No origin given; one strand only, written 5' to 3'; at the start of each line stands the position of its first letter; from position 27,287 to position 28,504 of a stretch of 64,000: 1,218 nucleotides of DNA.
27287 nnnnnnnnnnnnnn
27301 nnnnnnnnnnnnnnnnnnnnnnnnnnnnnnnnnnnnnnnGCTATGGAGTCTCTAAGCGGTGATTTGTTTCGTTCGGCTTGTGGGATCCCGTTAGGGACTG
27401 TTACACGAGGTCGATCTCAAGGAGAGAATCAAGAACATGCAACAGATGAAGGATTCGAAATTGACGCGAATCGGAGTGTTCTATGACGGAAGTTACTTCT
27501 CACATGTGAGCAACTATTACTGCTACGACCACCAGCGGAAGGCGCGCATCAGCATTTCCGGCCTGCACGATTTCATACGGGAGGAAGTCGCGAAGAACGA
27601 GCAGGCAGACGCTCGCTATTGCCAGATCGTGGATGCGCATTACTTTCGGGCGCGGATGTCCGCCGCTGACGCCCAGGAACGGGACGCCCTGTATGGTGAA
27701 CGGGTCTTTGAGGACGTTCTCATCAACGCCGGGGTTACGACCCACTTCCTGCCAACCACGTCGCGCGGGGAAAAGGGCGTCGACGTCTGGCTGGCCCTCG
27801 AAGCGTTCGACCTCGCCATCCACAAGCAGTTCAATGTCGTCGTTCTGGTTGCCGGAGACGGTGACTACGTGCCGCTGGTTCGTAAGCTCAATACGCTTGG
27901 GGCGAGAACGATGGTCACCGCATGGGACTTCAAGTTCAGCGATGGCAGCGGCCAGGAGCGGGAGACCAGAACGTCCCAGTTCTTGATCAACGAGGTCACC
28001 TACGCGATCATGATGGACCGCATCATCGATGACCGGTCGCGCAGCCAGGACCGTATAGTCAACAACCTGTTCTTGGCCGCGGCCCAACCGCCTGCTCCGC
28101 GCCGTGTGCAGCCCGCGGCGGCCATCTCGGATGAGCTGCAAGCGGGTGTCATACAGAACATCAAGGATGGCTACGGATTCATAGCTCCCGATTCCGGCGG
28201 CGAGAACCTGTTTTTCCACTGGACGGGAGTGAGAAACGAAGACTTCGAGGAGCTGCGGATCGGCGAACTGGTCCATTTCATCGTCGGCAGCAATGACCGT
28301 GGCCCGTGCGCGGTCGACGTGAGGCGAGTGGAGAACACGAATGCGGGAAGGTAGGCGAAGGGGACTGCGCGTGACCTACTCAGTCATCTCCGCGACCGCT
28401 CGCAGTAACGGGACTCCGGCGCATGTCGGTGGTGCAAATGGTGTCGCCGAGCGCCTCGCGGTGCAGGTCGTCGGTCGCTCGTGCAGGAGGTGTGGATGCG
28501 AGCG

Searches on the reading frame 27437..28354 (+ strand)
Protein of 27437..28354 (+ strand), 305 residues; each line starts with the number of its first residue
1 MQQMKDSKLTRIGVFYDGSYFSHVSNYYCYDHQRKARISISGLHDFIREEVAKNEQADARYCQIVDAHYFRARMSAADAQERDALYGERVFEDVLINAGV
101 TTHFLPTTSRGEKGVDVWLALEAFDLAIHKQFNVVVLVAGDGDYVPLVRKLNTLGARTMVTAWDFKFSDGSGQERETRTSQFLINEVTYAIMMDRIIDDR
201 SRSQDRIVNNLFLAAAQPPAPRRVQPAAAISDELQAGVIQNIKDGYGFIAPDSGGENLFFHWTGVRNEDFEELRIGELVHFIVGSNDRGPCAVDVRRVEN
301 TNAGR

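Call 6: search_protein_families(library=pfam, proteins=[window:27437-28354:+], max_evalue=0.01)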
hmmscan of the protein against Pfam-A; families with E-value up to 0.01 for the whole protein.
window:27437-28354:+ (305 aa): 2 families
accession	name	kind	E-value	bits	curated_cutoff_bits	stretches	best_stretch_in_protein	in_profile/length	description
PF01936.24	NYN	-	4.2e-18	66.7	24.2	1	11-163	1-125/145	NYN domain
PF00313.28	CSD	-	5.4e-14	52.3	27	1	237-297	3-65/66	'Cold-shock' DNA-binding domain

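Call 7: find_homologous_proteins(query=window:27437-28354:+)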
Query window:27437-28354:+ (305 aa): 3897 proteins with E <= 0.001 among 5246 candidates; the best 120 are listed.
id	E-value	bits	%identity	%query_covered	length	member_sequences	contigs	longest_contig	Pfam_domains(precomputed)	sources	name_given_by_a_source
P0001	1.4e-202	689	100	100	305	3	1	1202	PF00313.29,PF01936.25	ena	-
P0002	1.5e-163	561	82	98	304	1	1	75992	PF00313.29,PF01936.25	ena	-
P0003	1.2e-161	555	81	98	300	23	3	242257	PF00313.29,PF01936.25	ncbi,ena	-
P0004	1.5e-161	554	80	98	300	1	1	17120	PF00313.29,PF01936.25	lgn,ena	-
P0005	1.7e-161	554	82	98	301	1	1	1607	PF00313.29,PF01936.25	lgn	-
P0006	5.2e-161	553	81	98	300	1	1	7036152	PF00313.29,PF01936.25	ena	-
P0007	5.3e-161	553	81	98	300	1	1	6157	PF00313.29,PF01936.25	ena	-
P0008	1.0e-160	552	81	98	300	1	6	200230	PF00313.29,PF01936.25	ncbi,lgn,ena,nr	ncbi:MAG: NYN domain-containing protein [Spirochaetaceae bacterium]|nr:NYN domain-containing protein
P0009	1.2e-160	551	80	98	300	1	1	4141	PF00313.29,PF01936.25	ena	-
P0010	2.3e-160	551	81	98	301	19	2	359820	PF00313.29,PF01936.25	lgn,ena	-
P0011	3.1e-160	550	80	98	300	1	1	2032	PF00313.29,PF01936.25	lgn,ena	-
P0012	9.8e-160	549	81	98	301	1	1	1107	PF00313.29,PF01936.25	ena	-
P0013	6.5e-159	546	80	98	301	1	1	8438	PF00313.29,PF01936.25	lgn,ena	-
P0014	1.5e-158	545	79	100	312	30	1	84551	PF00313.29,PF01936.25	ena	-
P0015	3.6e-155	534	78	98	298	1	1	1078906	PF00313.29,PF01936.25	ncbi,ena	-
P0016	2.2e-154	531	78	98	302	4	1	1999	PF00313.29,PF01936.25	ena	-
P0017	5.6e-154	530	78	98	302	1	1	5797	PF00313.29,PF01936.25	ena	-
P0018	1.2e-153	529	75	100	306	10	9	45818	PF00313.29,PF01936.25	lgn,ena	-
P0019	1.4e-153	528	79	100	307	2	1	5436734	PF00313.29,PF01936.25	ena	-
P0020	4.8e-150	517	76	98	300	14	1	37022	PF00313.29,PF01936.25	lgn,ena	-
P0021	6.2e-135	467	69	98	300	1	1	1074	PF00313.29,PF01936.25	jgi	jgi:cold shock CspA family protein/uncharacterized LabA/DUF88 family protein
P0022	7.0e-134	464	69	98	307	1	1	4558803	PF00313.29,PF01936.25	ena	-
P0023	1.2e-133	463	69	98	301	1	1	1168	PF00313.29,PF01936.25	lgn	-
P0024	1.1e-129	450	68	98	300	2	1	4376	PF00313.29,PF01936.25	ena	-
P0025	6.9e-126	437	67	97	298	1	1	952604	PF00313.29,PF01936.25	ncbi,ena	-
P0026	6.4e-125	434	65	98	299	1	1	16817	PF00313.29,PF01936.25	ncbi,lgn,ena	-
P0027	8.2e-120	417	63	95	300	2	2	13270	PF00313.29,PF01936.25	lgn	-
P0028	4.8e-118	412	62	96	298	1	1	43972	PF00313.29,PF01936.25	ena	-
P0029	5.2e-118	412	61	95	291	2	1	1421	PF00313.29,PF01936.25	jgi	jgi:cold shock CspA family protein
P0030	3.0e-117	409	61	97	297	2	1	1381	PF00313.29,PF01936.25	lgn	-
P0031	1.0e-116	407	57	98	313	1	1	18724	PF00313.29,PF01936.25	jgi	jgi:cold shock CspA family protein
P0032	1.4e-116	407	60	96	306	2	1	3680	PF00313.29,PF01936.25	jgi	jgi:cold shock CspA family protein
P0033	1.0e-115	404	59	96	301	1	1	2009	PF00313.29,PF01936.25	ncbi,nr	ncbi:MAG: NYN domain-containing protein [Chloroflexi bacterium]|nr:MAG: NYN domain-containing protei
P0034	2.1e-115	403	59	96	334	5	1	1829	PF00313.29,PF01936.25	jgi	jgi:cold shock CspA family protein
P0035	2.9e-115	403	58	97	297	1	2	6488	PF00313.29,PF01936.25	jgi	jgi:cold shock CspA family protein/uncharacterized LabA/DUF88 family protein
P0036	7.9e-115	401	59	96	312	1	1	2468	PF00313.29,PF01936.25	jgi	jgi:cold shock CspA family protein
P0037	8.9e-115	401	57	98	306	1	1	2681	PF00313.29,PF01936.25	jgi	jgi:cold shock CspA family protein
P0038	9.6e-115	401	59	96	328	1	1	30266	PF00313.29,PF01936.25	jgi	jgi:cold shock CspA family protein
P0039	1.2e-114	400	58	96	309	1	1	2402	PF00313.29,PF01936.25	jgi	jgi:cold shock CspA family protein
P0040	1.3e-114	400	60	96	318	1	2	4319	PF00313.29,PF01936.25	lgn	-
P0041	1.5e-114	400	58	98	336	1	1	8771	PF00313.29,PF01936.25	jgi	jgi:cold shock CspA family protein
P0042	1.5e-114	400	58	96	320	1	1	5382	PF00313.29,PF01936.25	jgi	jgi:cold shock CspA family protein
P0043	1.8e-114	400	58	96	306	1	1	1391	PF00313.29,PF01936.25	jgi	jgi:cold shock CspA family protein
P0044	1.9e-114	400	59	96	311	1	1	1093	PF00313.29,PF01936.25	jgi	jgi:cold shock CspA family protein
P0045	2.0e-114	400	59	96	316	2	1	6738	PF00313.29,PF01936.25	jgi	-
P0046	2.5e-114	399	59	96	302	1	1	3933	PF00313.29,PF01936.25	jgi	-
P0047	4.8e-114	399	59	95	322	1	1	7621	PF00313.29,PF01936.25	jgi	jgi:cold shock CspA family protein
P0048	6.5e-114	398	61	96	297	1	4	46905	PF00313.29,PF01936.25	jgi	jgi:cold shock CspA family protein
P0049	6.5e-114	398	59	97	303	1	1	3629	PF00313.29,PF01936.25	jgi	jgi:cold shock CspA family protein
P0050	6.5e-114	398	55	97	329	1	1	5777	PF00313.29,PF01936.25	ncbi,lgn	-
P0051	9.1e-114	398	58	97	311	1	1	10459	PF00313.29,PF01936.25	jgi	jgi:cold shock CspA family protein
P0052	1.1e-113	397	58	96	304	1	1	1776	PF00313.29,PF01936.25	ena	-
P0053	1.2e-113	397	60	96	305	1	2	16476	PF00313.29,PF01936.25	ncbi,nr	ncbi:MAG: NYN domain-containing protein [Gemmataceae bacterium]|nr:NYN domain-containing protein [Ge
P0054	1.4e-113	397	57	98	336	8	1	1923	PF00313.29,PF01936.25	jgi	jgi:cold shock CspA family protein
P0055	1.9e-113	397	55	96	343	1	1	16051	PF00313.29,PF01936.25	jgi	jgi:cold shock CspA family protein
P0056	2.2e-113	396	59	98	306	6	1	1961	PF00313.29,PF01936.25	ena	-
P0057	2.2e-113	396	57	98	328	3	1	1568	PF00313.29,PF01936.25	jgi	jgi:cold shock CspA family protein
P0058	2.9e-113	396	56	96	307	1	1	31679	PF00313.29,PF01936.25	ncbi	-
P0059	2.9e-113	396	56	96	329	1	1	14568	PF00313.29,PF01936.25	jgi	jgi:cold shock CspA family protein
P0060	3.0e-113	396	56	96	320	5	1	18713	PF00313.29,PF01936.25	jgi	jgi:cold shock CspA family protein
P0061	3.5e-113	396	58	96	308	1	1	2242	PF00313.29,PF01936.25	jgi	jgi:cold shock CspA family protein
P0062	4.1e-113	395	58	95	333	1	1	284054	PF00313.29,PF01936.25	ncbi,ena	-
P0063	4.2e-113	395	54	97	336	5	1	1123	PF00313.29,PF01936.25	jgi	jgi:cold shock CspA family protein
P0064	4.3e-113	395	55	96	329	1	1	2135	PF00313.29,PF01936.25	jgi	jgi:cold shock CspA family protein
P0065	4.3e-113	395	59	96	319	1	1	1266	PF00313.29,PF01936.25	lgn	-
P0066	4.6e-113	395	55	96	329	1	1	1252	PF00313.29,PF01936.25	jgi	jgi:cold shock CspA family protein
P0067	4.8e-113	395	55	96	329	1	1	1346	PF00313.29,PF01936.25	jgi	jgi:cold shock CspA family protein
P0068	6.3e-113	395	56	98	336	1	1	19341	PF00313.29,PF01936.25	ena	-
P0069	6.7e-113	395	53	95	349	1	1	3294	PF00313.29,PF01936.25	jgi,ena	-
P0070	7.4e-113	395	55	97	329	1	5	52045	PF00313.29,PF01936.25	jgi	jgi:cold shock CspA family protein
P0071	1.2e-112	394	56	96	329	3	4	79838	PF00313.29,PF01936.25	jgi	jgi:cold shock CspA family protein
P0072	1.5e-112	394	57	96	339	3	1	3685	PF00313.29,PF01936.25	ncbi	-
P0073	1.9e-112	393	60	97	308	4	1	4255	PF00313.29,PF01936.25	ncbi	-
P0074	2.0e-112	393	55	96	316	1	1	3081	PF00313.29,PF01936.25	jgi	jgi:cold shock CspA family protein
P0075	2.0e-112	393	56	98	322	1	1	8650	PF00313.29,PF01936.25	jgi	-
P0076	2.4e-112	393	58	96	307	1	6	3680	PF00313.29,PF01936.25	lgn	-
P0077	2.9e-112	393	58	96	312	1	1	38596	PF00313.29,PF01936.25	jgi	jgi:cold shock CspA family protein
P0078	2.9e-112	393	59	97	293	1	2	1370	PF00313.29,PF01936.25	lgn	-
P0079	3.2e-112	393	59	96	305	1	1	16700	PF00313.29,PF01936.25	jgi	jgi:cold shock CspA family protein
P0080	3.3e-112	393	60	97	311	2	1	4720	PF00313.29,PF01936.25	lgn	-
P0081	3.3e-112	393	58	96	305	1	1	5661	PF00313.29,PF01936.25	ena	-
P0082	3.7e-112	392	60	98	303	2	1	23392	PF00313.29,PF01936.25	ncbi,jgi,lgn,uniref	ncbi:MAG: NYN domain-containing protein [Symbiobacterium sp.]|uniref:NYN domain-containing protein n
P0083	4.1e-112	392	58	98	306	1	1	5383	PF00313.29,PF01936.25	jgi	jgi:cold shock CspA family protein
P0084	4.3e-112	392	56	97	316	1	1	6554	PF00313.29,PF01936.25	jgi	jgi:cold shock CspA family protein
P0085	4.6e-112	392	59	97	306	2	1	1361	PF00313.29,PF01936.25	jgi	jgi:cold shock CspA family protein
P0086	4.7e-112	392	59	97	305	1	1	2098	PF00313.29,PF01936.25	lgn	-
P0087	4.9e-112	392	58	98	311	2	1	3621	PF00313.29,PF01936.25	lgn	-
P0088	5.1e-112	392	55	98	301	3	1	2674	PF00313.29,PF01936.25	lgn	-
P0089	5.8e-112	392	59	97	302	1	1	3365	PF00313.29,PF01936.25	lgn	-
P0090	5.9e-112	392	57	96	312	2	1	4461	PF00313.29,PF01936.25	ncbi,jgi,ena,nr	ncbi:MAG TPA: NYN domain-containing protein [Gemmataceae bacterium]|nr:NYN domain-containing protein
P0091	6.1e-112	392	56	97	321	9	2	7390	PF00313.29,PF01936.25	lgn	-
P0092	6.7e-112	392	58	97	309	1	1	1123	PF00313.29,PF01936.25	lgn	-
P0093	6.9e-112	391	58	97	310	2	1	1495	PF00313.29,PF01936.25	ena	-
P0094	7.3e-112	391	56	96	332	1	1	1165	PF00313.29,PF01936.25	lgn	-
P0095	7.3e-112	391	56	96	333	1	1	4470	PF00313.29,PF01936.25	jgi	jgi:cold shock CspA family protein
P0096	7.7e-112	391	57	98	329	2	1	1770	PF00313.29,PF01936.25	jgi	jgi:cold shock CspA family protein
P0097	7.8e-112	391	57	97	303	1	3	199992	PF00313.29,PF01936.25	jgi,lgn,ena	jgi:cold shock CspA family protein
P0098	8.4e-112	391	57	96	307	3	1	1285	PF00313.29,PF01936.25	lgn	-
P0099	8.6e-112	391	59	95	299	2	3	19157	PF00313.29,PF01936.25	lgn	-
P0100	9.2e-112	391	58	98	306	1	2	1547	PF00313.29,PF01936.25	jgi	-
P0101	1.0e-111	391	64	89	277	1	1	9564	PF00313.29,PF01936.25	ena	-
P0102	1.0e-111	391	59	98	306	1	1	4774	PF00313.29,PF01936.25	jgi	jgi:cold shock CspA family protein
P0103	1.0e-111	391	59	96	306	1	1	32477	PF00313.29,PF01936.25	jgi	jgi:cold shock CspA family protein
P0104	1.1e-111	391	56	96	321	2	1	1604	PF00313.29,PF01936.25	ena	-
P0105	1.2e-111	391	57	96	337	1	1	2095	PF00313.29,PF01936.25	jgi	jgi:cold shock CspA family protein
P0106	1.2e-111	391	57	98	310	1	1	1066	PF00313.29,PF01936.25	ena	-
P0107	1.3e-111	391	57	97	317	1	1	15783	PF00313.29,PF01936.25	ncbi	ncbi:MAG: NYN domain-containing protein [Gemmataceae bacterium]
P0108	1.4e-111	390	59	97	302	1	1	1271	PF00313.29,PF01936.25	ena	-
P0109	1.4e-111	390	56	96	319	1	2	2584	PF00313.29,PF01936.25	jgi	jgi:cold shock CspA family protein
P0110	1.4e-111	390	59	98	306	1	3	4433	PF00313.29,PF01936.25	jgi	jgi:cold shock CspA family protein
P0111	1.4e-111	390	56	95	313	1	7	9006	PF00313.29,PF01936.25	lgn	-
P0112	1.5e-111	390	55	96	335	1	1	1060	PF00313.29,PF01936.25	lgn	-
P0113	1.9e-111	390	58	96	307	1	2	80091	PF00313.29,PF01936.25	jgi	jgi:cold shock CspA family protein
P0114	2.3e-111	390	58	98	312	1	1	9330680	PF00313.29,PF01936.25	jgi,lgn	jgi:cold shock CspA family protein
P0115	2.3e-111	390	58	96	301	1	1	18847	PF00313.29,PF01936.25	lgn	-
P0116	2.4e-111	390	59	96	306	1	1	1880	PF00313.29,PF01936.25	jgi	jgi:cold shock CspA family protein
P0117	2.5e-111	390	58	96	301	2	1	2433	PF00313.29,PF01936.25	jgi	-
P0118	2.6e-111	390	57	96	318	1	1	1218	PF00313.29,PF01936.25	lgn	-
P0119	2.6e-111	390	58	96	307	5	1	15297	PF00313.29,PF01936.25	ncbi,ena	-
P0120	2.8e-111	389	59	95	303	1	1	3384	PF00313.29,PF01936.25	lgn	-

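Call 9: find_encoding_contigs(protein=P0003, flank=6000, max_places=4)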
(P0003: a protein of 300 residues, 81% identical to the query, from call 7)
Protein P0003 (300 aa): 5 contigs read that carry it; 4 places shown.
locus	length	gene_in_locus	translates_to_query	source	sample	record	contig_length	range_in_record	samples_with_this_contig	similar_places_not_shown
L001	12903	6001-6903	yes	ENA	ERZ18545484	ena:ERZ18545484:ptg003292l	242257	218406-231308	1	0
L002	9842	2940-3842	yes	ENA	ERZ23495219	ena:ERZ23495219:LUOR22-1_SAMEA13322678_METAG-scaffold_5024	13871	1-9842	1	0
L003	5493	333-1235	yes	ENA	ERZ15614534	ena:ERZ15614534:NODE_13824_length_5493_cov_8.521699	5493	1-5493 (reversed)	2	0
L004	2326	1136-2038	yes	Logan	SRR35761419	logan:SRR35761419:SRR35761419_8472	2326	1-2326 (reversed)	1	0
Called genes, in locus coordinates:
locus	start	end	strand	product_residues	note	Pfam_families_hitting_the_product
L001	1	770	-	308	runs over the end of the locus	PF13672:PP2C_2 (weak)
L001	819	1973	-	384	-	PF04116:FA_hydroxylase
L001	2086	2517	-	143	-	PF01850:PIN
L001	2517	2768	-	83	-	PF22513:FitA-like_RHH (weak)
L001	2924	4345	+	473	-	-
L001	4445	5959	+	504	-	-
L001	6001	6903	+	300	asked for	PF01936:NYN, PF00313:CSD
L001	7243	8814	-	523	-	PF13007:LZ_Tnp_IS66, PF13005:zf-IS66, PF03050:DDE_Tnp_IS66, PF13817:DDE_Tnp_IS66_C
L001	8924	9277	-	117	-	PF05717:TnpB_IS66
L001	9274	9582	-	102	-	-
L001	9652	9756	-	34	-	-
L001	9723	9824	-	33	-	-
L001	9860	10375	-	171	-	PF12844:HTH_19, PF13560:HTH_31, PF01381:HTH_3, PF13443:HTH_26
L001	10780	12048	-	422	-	PF01120:Alpha_L_fucos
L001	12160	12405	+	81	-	PF06769:YoeB_toxin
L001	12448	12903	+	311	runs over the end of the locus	PF05721:PhyH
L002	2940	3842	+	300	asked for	PF01936:NYN, PF00313:CSD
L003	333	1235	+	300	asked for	PF01936:NYN, PF00313:CSD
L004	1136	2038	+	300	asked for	PF01936:NYN, PF00313:CSD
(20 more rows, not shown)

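Call 10: find_encoding_contigs(protein=P0002, flank=6000, max_places=3)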
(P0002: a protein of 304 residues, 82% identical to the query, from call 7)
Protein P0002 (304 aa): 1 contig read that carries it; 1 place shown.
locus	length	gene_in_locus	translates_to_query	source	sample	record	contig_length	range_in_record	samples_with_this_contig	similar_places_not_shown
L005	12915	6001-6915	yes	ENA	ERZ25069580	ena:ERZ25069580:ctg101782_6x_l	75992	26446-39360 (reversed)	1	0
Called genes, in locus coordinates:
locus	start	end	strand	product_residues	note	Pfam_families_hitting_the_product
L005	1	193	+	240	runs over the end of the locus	PF00005:ABC_tran, PF13304:AAA_21 (faint)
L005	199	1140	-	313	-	PF13672:PP2C_2 (weak)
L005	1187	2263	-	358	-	PF04116:FA_hydroxylase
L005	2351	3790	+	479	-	-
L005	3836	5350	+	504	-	-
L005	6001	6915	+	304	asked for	PF01936:NYN, PF00313:CSD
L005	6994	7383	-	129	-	-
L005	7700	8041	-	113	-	PF18765:Polbeta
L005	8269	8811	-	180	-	PF12844:HTH_19, PF13560:HTH_31, PF01381:HTH_3, PF13443:HTH_26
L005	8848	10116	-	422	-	PF01120:Alpha_L_fucos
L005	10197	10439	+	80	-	PF02604:PhdYeFM_antitox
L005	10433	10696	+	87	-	PF05016:ParE_toxin (weak), PF06769:YoeB_toxin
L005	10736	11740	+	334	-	PF05721:PhyH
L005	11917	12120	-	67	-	-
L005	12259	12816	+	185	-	PF01909:NTP_transf_2 (weak), PF18765:Polbeta (weak)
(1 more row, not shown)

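Call 11: find_encoding_contigs(protein=P0006, flank=6000, max_places=3)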
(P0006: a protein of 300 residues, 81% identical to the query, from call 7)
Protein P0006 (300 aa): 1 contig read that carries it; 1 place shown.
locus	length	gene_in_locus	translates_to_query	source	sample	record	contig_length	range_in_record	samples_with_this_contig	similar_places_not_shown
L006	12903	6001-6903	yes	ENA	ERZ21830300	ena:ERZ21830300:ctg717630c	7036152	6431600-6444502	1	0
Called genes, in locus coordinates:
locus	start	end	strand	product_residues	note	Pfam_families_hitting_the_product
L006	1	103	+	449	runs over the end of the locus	-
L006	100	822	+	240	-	PF00005:ABC_tran, PF13304:AAA_21 (faint)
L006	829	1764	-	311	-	PF13672:PP2C_2 (weak)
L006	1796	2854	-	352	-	PF04116:FA_hydroxylase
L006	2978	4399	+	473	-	-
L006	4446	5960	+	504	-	-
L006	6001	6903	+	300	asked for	PF01936:NYN, PF00313:CSD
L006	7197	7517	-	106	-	PF18765:Polbeta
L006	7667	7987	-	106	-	-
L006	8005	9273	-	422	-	PF01120:Alpha_L_fucos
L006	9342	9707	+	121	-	PF02604:PhdYeFM_antitox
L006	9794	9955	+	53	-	-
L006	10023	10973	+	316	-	PF05721:PhyH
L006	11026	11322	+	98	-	-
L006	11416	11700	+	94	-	-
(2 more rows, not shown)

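Call 13: find_encoding_contigs(protein=P0001, flank=6000, max_places=6)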
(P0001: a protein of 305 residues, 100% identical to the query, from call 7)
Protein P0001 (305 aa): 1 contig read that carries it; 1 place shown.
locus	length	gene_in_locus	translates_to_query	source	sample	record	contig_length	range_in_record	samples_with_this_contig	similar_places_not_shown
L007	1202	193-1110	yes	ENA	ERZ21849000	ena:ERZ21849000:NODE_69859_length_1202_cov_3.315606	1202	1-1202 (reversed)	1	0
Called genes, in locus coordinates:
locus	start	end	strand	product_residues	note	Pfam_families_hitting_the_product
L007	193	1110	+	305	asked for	PF01936:NYN, PF00313:CSD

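Call 17: find_related_loci(query=A1, collection=genome_contigs, flank=4000)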
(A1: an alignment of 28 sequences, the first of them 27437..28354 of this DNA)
Query A1 (305 aa) in genome_contigs; peptide patterns used: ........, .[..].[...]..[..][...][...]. (x = any residue, [..] = any of these).
599 stretches matched a pattern (row limit reached: there are more); 554 encode a relative of the query (tblastn E <= 1e-3); the best 80 are kept; 80 distinct loci.
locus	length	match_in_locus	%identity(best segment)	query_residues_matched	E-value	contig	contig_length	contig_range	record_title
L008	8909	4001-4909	81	1-304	2e-169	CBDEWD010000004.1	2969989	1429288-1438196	MAG: Spirochaetia bacterium isolate c5f6e9bc-bcaa-411e-bf86-d1d97e606e4d genome assembly, contig: contig_4, whole genome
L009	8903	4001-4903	82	3-304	2e-167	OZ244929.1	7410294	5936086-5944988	MAG: Spirochaetia bacterium isolate 8068e3ae-2514-4771-9ed6-15a7f5772894 genome assembly, chromosome: 1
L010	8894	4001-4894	81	6-304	5e-166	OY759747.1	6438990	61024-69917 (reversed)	MAG: Spirochaetia bacterium isolate 029c9a96-c795-42b2-9c0d-59f5314b817a genome assembly, chromosome: 1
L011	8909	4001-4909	81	1-304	4e-166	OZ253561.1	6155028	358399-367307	MAG: Spirochaetia bacterium isolate ba2874e9-b452-4f5e-a21f-6ab892bda592 genome assembly, chromosome: 1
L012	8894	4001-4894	81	6-304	1e-165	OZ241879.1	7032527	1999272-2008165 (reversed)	MAG: Spirochaetia bacterium isolate 33422d00-efb0-4b49-bd16-f937cda21374 genome assembly, chromosome: 1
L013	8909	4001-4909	80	1-304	7e-164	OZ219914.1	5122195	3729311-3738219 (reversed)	MAG: Spirochaetia bacterium isolate 65460407-d738-4661-97af-02a88c6845d9 genome assembly, chromosome: 2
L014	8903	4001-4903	78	3-304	3e-162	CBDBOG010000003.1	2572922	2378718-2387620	MAG: Spirochaetia bacterium isolate 40739a5d-4c61-4e6f-ad63-b7fc718ca5ff genome assembly, contig: contig_3, whole genome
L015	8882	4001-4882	78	1-295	5e-159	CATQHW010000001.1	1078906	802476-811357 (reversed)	MAG: uncultured Spirochaetia bacterium isolate 66362a33-eddf-4579-992a-93dc3fc4ae3b genome assembly, contig: contig_1, w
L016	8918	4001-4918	74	1-305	2e-157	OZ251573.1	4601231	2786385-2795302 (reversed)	MAG: Spirochaetia bacterium isolate 136ba4c7-3ba6-41ec-ab90-2fabde2105be genome assembly, chromosome: 1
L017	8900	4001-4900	76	1-299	7e-155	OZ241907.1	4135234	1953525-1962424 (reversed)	MAG: Spirochaetia bacterium isolate a6813188-a84a-44bb-94ea-091c6532f8ec genome assembly, chromosome: 1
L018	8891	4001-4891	67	1-297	5e-132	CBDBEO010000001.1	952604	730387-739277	MAG: uncultured Candidatus Binatia bacterium isolate d69ef4bc-d7cd-432e-8a93-c2be756c76d7 genome assembly, contig: conti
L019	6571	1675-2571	65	1-298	2e-130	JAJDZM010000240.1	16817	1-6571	MAG: Candidatus Binatia bacterium isolate jk18x40bins.50 k141_2638202, whole genome shotgun sequence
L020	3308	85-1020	55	7-304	8e-121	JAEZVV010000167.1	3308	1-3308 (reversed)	MAG: Proteobacteria bacterium isolate OH_PFB_136 k127_1021773, whole genome shotgun sequence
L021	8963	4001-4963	56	4-298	5e-117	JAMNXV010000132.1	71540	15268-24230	MAG: Bacillota bacterium isolate Bin_10 Bin_10_scaffold_162, whole genome shotgun sequence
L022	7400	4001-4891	58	6-298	2e-116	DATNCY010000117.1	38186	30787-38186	MAG TPA_asm: Gemmataceae bacterium isolate SMAG_U11228 k141_3830422, whole genome shotgun sequence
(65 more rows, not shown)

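Call 24: search_protein_families(library=padloc, proteins=[window:27437-28354:+], max_evalue=0.01)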
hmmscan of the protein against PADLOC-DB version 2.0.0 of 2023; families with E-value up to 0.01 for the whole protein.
window:27437-28354:+ (305 aa): 3 families
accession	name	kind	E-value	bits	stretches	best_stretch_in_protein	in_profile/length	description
PDLC02916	CSD_V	-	1.3e-08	32.6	1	244-298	13-64/64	-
PDLC04163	HEC-09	-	4.7e-05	21.1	1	108-156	99-147/203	-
PDLC01154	NYN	-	0.00011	19.7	1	114-164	230-278/310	"LabA-like protein, NYN family nuclease"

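Call 46: search_protein_families(library=ncbifam, proteins=[window:27437-28354:+, L011:3437-3796:+], max_evalue=0.1)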
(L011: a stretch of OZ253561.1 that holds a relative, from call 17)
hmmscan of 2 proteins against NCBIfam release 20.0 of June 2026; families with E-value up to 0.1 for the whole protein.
window:27437-28354:+ (305 aa): 11 families
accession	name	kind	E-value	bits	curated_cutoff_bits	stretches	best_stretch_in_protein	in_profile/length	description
NF049933.1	TransAntitermCspE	equivalog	4.7e-12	45.8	120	1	241-296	12-67/69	transcription antiterminator/RNA stability regulator CspE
NF007679.0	PRK10354.1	subfamily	1.3e-09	38.2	130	1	241-296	13-68/70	RNA chaperone/antiterminator CspA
TIGR02381.1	cspD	equivalog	1.2e-08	34.7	115.4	1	241-299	11-68/68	cold shock domain-containing protein CspD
NF007378.0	PRK09890.1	equivalog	1.8e-08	34.5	144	1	241-295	13-67/70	cold shock protein CspG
NF038236.1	retron_eff_Se72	equivalog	2e-07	30.8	82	1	245-297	11-61/62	retron Se72 family effector protein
NF007062.0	PRK09507.1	subfamily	2.8e-07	30.4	133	1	242-295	13-66/69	transcription antiterminator/RNA stability regulator CspE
NF008190.0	PRK10943.1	subfamily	3e-07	30.3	137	1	242-296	13-67/69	cold shock-like protein CspC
NF011574.0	PRK14998.1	equivalog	7.5e-07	29.3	147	1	241-293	10-62/73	cold shock-like protein CspD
NF007405.0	PRK09937.1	equivalog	8.5e-07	29.1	152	1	241-298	10-67/74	cold shock-like protein CspD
TIGR00288.1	TIGR00288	hypoth_equivalog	2.4e-06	27.5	178.45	1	92-168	68-142/160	TIGR00288 family NYN domain-containing protein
NF012007.0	PRK15463.1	subfamily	0.00096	19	111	1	241-295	13-67/70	cold shock-like protein CspF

L011:3437-3796:+ (120 aa): 1 family
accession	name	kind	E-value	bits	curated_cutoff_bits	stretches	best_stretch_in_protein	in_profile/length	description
NF033539.1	transpos_IS1380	equivalog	4.4e-15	55.2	180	1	18-119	2-92/419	IS1380 family transposase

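Call 64: find_encoding_contigs(protein=window:27437-28354:+, flank=3000, max_places=6)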
Protein window:27437-28354:+ (305 aa): no gene with exactly this product is on record in the collection.
